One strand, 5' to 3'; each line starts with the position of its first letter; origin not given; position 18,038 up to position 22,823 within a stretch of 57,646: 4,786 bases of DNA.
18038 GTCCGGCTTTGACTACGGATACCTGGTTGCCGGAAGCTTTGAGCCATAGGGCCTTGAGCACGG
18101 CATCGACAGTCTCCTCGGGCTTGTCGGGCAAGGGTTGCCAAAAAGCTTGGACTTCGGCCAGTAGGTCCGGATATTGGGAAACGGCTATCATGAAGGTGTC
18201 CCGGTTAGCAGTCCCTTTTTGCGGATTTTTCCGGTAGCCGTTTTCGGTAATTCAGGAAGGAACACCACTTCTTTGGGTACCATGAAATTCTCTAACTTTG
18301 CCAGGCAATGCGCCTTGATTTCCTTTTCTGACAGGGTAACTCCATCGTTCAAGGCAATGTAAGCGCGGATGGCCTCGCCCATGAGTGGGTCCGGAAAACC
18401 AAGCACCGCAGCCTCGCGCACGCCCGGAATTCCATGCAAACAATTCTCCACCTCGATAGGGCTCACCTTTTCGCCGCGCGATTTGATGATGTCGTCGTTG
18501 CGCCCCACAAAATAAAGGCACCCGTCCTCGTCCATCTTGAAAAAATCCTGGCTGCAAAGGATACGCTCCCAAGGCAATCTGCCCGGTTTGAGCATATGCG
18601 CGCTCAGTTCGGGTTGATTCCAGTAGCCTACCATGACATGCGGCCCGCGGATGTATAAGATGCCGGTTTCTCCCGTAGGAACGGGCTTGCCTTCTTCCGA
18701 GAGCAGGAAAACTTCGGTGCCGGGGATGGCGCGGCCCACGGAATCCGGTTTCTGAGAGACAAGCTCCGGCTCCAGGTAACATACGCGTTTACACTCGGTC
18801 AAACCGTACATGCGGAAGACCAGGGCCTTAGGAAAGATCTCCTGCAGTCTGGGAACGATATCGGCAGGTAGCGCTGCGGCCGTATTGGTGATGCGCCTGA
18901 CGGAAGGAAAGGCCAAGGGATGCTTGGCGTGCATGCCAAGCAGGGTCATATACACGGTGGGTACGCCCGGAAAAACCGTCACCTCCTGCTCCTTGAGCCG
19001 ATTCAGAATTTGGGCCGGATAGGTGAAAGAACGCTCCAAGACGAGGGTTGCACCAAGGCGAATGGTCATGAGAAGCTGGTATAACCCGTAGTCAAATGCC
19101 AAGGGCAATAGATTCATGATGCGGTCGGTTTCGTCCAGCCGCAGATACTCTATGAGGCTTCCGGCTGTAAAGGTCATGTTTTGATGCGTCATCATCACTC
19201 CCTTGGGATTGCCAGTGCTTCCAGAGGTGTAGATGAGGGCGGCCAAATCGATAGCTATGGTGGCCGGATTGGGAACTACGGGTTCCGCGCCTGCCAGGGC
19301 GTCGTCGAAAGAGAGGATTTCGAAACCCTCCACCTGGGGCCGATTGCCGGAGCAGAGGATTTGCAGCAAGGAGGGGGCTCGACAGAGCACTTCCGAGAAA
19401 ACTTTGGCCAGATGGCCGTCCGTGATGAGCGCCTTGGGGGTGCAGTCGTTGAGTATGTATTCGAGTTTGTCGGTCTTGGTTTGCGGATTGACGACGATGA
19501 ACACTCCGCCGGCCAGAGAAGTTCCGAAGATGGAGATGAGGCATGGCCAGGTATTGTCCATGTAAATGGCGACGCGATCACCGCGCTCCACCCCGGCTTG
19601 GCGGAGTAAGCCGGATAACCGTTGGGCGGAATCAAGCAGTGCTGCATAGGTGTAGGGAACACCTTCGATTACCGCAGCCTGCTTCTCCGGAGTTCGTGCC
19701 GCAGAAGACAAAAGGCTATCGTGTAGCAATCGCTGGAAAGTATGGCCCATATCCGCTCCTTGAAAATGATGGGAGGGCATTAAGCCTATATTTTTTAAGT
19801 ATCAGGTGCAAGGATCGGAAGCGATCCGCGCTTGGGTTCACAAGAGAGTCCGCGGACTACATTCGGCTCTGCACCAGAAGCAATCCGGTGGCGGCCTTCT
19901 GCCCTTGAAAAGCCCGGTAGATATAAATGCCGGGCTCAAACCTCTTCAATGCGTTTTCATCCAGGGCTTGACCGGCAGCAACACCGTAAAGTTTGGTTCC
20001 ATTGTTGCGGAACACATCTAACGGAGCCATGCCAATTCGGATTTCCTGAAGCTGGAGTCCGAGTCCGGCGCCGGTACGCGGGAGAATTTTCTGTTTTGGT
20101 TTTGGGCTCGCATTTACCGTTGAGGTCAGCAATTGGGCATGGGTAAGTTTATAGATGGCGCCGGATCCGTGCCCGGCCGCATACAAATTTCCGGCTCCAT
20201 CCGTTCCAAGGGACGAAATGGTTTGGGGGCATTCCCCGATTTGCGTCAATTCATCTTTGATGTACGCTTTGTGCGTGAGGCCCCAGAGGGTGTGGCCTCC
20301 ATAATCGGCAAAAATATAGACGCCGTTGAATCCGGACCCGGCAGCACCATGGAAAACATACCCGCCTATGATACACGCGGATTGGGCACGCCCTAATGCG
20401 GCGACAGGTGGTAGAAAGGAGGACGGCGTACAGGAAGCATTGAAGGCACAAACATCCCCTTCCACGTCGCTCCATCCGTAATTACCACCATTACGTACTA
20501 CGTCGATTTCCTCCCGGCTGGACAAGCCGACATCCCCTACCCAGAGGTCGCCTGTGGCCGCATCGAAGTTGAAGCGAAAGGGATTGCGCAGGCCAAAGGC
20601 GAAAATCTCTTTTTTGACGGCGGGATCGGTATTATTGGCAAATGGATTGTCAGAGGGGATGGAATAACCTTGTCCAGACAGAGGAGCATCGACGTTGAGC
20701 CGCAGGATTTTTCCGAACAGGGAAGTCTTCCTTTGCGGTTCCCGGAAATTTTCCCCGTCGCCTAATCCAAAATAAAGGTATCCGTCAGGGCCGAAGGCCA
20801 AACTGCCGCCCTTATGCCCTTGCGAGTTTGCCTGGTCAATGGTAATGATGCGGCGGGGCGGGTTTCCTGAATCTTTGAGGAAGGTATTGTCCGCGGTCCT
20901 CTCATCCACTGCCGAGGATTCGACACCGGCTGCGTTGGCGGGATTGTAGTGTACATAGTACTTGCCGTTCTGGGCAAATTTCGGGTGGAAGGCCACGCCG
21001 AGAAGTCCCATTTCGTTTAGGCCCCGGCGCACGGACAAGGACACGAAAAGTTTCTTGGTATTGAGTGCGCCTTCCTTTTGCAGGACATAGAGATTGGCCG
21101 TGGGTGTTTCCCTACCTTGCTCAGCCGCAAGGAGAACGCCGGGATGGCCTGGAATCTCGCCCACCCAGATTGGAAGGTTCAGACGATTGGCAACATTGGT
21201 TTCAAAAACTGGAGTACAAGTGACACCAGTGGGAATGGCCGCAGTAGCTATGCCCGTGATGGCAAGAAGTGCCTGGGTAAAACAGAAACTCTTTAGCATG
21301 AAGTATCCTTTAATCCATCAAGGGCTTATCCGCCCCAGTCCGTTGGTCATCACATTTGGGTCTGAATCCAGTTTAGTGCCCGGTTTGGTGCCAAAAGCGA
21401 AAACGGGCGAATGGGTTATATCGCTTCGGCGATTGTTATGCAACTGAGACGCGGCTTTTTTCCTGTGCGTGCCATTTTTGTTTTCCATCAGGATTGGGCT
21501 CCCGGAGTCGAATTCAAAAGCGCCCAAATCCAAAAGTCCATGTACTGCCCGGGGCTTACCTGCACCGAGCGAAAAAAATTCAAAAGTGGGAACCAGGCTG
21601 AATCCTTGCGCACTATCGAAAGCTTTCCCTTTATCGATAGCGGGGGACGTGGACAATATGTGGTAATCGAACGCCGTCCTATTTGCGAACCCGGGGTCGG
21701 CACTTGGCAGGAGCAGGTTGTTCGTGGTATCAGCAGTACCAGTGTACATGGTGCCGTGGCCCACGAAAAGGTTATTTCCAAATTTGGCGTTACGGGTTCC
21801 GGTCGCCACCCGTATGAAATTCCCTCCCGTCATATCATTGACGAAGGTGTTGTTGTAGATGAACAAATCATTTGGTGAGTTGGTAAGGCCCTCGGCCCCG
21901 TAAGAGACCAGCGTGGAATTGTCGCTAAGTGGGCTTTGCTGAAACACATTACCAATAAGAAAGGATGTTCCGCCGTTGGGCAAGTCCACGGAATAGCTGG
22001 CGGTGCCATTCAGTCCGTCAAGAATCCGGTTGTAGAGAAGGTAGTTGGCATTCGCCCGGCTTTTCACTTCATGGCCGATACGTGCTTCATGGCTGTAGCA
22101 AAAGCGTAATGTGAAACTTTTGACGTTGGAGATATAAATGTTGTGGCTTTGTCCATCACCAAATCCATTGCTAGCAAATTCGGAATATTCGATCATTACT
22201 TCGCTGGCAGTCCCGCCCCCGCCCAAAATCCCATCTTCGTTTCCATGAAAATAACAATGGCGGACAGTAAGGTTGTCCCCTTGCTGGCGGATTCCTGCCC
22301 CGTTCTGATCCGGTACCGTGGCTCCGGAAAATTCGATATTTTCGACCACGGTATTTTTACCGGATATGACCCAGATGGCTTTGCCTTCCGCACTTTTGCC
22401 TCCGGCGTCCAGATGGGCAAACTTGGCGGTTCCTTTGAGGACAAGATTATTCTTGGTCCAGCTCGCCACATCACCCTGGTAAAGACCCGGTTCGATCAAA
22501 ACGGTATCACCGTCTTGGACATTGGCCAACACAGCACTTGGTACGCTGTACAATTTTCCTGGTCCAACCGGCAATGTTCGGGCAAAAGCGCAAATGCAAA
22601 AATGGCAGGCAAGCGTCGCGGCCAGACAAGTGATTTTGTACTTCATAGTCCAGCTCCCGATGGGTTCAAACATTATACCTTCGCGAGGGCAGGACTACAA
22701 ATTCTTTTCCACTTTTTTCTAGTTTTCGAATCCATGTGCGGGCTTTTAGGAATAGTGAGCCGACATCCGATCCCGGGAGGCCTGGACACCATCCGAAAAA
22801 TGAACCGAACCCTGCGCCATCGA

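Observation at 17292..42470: Dispersed Dlt-like four-part set (adenylating ligase, DltC-like carrier, MBOAT, DltD-like anchor) inside a PEP-CTERM/exosortase EPS island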

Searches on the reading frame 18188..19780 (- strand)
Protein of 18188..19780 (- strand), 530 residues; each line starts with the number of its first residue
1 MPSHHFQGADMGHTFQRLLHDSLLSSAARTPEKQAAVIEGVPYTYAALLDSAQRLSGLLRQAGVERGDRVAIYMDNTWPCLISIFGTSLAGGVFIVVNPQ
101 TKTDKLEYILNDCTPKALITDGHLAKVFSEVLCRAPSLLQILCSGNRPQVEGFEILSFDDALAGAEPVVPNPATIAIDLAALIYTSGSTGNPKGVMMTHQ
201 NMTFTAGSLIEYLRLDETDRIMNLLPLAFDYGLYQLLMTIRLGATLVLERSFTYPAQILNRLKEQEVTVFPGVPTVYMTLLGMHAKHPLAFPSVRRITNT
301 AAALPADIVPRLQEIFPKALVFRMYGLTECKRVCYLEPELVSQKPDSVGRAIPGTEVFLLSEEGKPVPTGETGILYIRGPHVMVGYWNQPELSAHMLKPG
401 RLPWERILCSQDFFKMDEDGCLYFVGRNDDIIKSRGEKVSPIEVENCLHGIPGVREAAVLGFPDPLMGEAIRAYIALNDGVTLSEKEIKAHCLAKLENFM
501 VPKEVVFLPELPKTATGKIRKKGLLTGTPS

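Call 4: search_protein_families(library=ncbifam, proteins=[window:18188-19780:-], max_evalue=0.001)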
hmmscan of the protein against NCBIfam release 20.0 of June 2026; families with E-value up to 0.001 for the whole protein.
window:18188-19780:- (530 aa): 107 families (the best 25 are shown)
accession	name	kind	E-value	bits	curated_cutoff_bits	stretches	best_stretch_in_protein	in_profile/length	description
TIGR03098.1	ligase_PEP_1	hypoth_equivalog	7.5e-134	447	592.35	1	18-524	1-514/517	acyl-CoA ligase (AMP-forming), exosortase A system-associated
NF004837.0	PRK06187.1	subfamily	1e-113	380.4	476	1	15-524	6-518/531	long-chain-fatty-acid--CoA ligase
NF006182.0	PRK08316.1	subfamily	2.9e-96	323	663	1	16-524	10-513/523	fatty acyl-CoA synthetase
NF005801.1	PRK07656.1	equivalog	3.8e-79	266.6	657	1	23-524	6-499/500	FadD3 family acyl-CoA ligase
NF005702.0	PRK07514.1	subfamily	1.2e-77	261.4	558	1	23-524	9-496/506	malonyl-CoA synthase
TIGR01733.1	AA-adenyl-dom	subfamily_domain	3.9e-77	259.8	317.4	1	44-459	1-409/409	amino acid adenylation domain-containing protein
NF005307.0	PRK06839.1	equivalog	7.8e-76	255.7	748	1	27-524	12-489/496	o-succinylbenzoate--CoA ligase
TIGR02262.1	benz_CoA_lig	subfamily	1.3e-74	251.8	375.25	1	32-521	20-502/508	benzoate-CoA ligase family protein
NF004114.0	PRK05605.1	equivalog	1.3e-74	251.6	766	2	149-522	194-563/575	long-chain-fatty-acid--CoA ligase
NF005220.0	PRK06710.1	equivalog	4e-73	246.4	1116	2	175-525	204-550/563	long-chain-fatty-acid--CoA ligase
NF006181.0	PRK08314.1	subfamily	8.8e-73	245.4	705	2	150-521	178-547/563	long-chain-fatty-acid--CoA ligase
NF009233.0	PRK12583.1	subfamily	8.6e-72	242.3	832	2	177-522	201-544/558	fatty acid CoA ligase family protein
NF052269.1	Staph_lig_FadD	equivalog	8.9e-72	242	650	1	26-524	8-489/499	long-chain-fatty-acid--CoA ligase FadD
NF004808.0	PRK06155.1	equivalog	2.7e-69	233.9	722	1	16-524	20-518/542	ATP-dependent acyl-CoA ligase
NF004822.0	PRK06178.1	equivalog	2.9e-67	227.6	782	1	18-525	38-564/571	acyl-CoA synthetase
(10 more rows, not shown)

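Call 5: search_protein_families(library=pfam, proteins=[window:18188-19780:-], max_evalue=0.001)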
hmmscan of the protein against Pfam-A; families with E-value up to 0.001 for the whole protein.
window:18188-19780:- (530 aa): 2 families
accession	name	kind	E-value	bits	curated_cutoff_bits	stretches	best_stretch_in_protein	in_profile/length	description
PF00501.34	AMP-binding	-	5.1e-88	295.9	29.9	1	26-387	4-384/384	AMP-binding enzyme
PF13193.12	AMP-binding_C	-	1.8e-20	74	24.5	1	443-518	1-76/76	AMP-binding enzyme C-terminal domain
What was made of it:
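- Checked: Ligase, 18188-19780(-), 530 aa: AMP-binding 296 bits plus AMP-binding_C (call 5).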

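Call 16: search_solved_structures(query=window:18188-19780:-, max_evalue=1e-30)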
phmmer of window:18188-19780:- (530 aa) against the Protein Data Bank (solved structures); distinct sequences matched with E-value up to 1e-30: 130 (the best 60 are shown).
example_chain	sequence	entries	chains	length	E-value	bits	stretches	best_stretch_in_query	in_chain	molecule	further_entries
3wvn_A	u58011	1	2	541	1.2e-78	268.3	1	9-524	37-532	Non-ribosomal peptide synthetase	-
6mfy_A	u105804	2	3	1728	1.9e-72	247.9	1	18-524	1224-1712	Linear gramicidin synthase subunit A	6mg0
6mfz_A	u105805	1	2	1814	2.4e-72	247.5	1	18-524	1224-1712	Linear gramicidin synthase subunit A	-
9be3_A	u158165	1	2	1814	2.4e-72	247.5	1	18-524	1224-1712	Linear gramicidin synthase subunit A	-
9be4_A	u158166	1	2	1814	2.4e-72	247.5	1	18-524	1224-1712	Linear gramicidin synthase subunit A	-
9meh_A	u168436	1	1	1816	2.4e-72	247.5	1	18-524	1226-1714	Linear gramicidin synthase subunit A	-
3wv4_A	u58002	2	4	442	2.9e-68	234.1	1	9-427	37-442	Non-ribosomal peptide synthetase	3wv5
8wev_A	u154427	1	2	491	4.9e-64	220.1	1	29-521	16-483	Feruloyl-CoA Synthetase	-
8weu_A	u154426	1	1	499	5.2e-64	220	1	29-521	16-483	Fatty-acyl-CoA synthase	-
4fuq_A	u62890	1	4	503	1.8e-60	208.3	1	38-523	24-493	Malonyl CoA synthetase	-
4fut_A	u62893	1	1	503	1.2e-59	205.6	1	38-523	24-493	Malonyl CoA synthetase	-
5ie0_A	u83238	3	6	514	2.3e-59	204.7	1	25-522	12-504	Oxalate--CoA ligase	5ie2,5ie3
4gxq_A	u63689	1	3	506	7.3e-59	203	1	38-523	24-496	Malonyl CoA synthetase, Benzoate-CoA ligase Chimeric protein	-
4gxr_A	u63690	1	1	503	1.1e-58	202.4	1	38-523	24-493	Malonyl CoA synthetase, Benzoate-CoA ligase Chimeric protein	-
2v7b_A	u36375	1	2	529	2.7e-58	201.2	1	38-521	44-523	BENZOATE-COENZYME A LIGASE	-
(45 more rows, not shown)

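Call 72: search_solved_structures(query=window:18188-19780:-, max_evalue=1e-60, show_alignments=1)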
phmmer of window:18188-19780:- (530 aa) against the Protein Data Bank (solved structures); distinct sequences matched with E-value up to 1e-60: 9.
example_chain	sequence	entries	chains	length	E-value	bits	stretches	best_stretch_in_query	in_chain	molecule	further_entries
3wvn_A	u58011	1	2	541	1.2e-78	268.3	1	9-524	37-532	Non-ribosomal peptide synthetase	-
6mfy_A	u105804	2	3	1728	1.9e-72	247.9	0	18-524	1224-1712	Linear gramicidin synthase subunit A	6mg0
6mfz_A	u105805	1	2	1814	2.4e-72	247.5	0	18-524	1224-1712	Linear gramicidin synthase subunit A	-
9be3_A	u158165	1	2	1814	2.4e-72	247.5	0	18-524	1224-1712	Linear gramicidin synthase subunit A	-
9be4_A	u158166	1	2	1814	2.4e-72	247.5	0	18-524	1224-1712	Linear gramicidin synthase subunit A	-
9meh_A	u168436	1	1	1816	2.4e-72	247.5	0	18-524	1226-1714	Linear gramicidin synthase subunit A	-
3wv4_A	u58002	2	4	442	2.9e-68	234.1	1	9-427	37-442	Non-ribosomal peptide synthetase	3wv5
8wev_A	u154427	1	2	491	4.9e-64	220.1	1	29-521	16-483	Feruloyl-CoA Synthetase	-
8weu_A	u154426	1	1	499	5.2e-64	220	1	29-521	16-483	Fatty-acyl-CoA synthase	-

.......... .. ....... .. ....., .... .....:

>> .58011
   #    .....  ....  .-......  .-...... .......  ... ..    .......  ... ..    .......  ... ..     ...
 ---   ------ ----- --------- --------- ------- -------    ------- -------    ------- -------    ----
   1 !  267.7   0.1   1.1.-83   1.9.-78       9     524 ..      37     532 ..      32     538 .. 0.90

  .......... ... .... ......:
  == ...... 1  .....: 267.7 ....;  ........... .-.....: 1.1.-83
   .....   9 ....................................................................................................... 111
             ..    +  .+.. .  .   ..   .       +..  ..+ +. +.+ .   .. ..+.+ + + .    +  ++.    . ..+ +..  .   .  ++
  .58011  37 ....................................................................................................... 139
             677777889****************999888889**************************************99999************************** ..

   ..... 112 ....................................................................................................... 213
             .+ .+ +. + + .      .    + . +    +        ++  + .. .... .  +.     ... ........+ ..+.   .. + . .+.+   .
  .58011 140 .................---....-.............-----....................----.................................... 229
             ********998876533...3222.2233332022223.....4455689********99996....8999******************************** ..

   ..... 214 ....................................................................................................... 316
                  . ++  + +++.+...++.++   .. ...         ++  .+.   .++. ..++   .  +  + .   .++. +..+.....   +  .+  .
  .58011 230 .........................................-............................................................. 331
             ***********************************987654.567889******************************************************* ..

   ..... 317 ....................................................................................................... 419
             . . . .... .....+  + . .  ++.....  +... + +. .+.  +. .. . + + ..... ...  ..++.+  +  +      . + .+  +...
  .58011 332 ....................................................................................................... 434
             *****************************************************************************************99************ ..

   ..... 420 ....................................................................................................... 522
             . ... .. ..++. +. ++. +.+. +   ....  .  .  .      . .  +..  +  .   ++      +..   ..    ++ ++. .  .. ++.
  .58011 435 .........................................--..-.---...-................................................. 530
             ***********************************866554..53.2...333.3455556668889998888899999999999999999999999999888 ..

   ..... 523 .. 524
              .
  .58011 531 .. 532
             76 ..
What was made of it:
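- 18188..19780 (-): Stand-alone adenylating ligase with a VinN-like (Asp / beta-amino-acid mode) substrate pocket. It is the predicted loader of the carrier protein. Best PDB hit is VinN 3wvn, 268 bits (calls 16, 72).
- On VinN-type beta-amino-acid adenylation enzymes: The ungapped alignment to 3wvn gives D, Y, T, K and R at those sites (call 72).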

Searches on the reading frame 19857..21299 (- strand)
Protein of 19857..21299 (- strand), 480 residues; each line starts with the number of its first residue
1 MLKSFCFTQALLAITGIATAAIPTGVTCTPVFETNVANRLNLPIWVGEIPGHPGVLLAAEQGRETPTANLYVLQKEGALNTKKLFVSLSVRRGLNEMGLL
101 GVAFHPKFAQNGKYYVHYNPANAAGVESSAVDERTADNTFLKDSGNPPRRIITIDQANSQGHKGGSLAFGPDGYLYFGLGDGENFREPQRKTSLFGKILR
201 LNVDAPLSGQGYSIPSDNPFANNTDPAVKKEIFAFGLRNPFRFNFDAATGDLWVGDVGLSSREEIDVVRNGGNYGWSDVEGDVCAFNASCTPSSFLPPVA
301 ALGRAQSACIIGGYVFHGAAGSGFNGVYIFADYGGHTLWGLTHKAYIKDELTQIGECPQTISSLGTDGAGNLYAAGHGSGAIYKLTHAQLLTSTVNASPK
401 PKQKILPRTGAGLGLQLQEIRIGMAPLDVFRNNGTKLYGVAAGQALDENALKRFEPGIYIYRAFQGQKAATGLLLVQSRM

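Call 4: search_protein_families(library=ncbifam, proteins=[window:19857-21299:-], max_evalue=0.001)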
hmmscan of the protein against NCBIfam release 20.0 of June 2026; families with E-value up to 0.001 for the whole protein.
window:19857-21299:- (480 aa): 1 family
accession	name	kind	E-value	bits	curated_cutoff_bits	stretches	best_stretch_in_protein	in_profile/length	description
TIGR03606.1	non_repeat_PQQ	subfamily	4.4e-21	75.2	434.55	1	84-281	66-272/454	glucose/sorbosone family PQQ-dependent dehydrogenase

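Call 5: search_protein_families(library=pfam, proteins=[window:19857-21299:-], max_evalue=0.001)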
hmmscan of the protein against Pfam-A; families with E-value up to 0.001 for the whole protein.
window:19857-21299:- (480 aa): 1 family
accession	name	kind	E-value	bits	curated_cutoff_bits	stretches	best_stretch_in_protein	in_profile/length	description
PF07995.17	GSDH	-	2.5e-37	129.3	25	1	95-280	47-223/332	Glucose / Sorbosone dehydrogenase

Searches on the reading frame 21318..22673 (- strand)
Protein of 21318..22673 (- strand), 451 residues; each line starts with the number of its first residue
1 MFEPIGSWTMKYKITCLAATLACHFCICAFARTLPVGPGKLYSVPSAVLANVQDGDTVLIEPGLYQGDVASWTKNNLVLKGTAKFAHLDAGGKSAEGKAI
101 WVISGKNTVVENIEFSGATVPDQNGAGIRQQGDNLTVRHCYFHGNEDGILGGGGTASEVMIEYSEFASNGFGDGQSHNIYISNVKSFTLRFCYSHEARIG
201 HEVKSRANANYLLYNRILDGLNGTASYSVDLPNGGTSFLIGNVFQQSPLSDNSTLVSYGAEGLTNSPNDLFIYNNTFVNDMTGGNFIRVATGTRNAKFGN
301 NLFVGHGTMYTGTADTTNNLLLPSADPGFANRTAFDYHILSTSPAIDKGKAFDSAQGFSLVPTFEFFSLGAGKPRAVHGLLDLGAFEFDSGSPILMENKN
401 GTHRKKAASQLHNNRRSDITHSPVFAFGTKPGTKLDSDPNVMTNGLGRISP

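Call 4: search_protein_families(library=ncbifam, proteins=[window:21318-22673:-], max_evalue=0.001)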
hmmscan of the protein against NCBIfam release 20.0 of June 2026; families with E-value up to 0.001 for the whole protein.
window:21318-22673:- (451 aa): 1 family
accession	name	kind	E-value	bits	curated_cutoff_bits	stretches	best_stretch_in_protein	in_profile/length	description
TIGR04247.1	NosD_copper_fam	subfamily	0.00016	20.4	300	1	47-152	3-103/377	nitrous oxide reductase family maturation protein NosD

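Call 5: search_protein_families(library=pfam, proteins=[window:21318-22673:-], max_evalue=0.001)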
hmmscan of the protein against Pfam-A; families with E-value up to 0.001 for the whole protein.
window:21318-22673:- (451 aa): 0 families

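Call 8: search_protein_families(library=pfam, proteins=[window:21318-22673:-], max_evalue=1)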
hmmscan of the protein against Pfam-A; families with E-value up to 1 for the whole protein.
window:21318-22673:- (451 aa): 1 family
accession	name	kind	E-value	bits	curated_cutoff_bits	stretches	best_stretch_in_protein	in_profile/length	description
PF17161.10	DUF5123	-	0.73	11.4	35.1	0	272-341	3-100/113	Domain of unknown function (DUF5123)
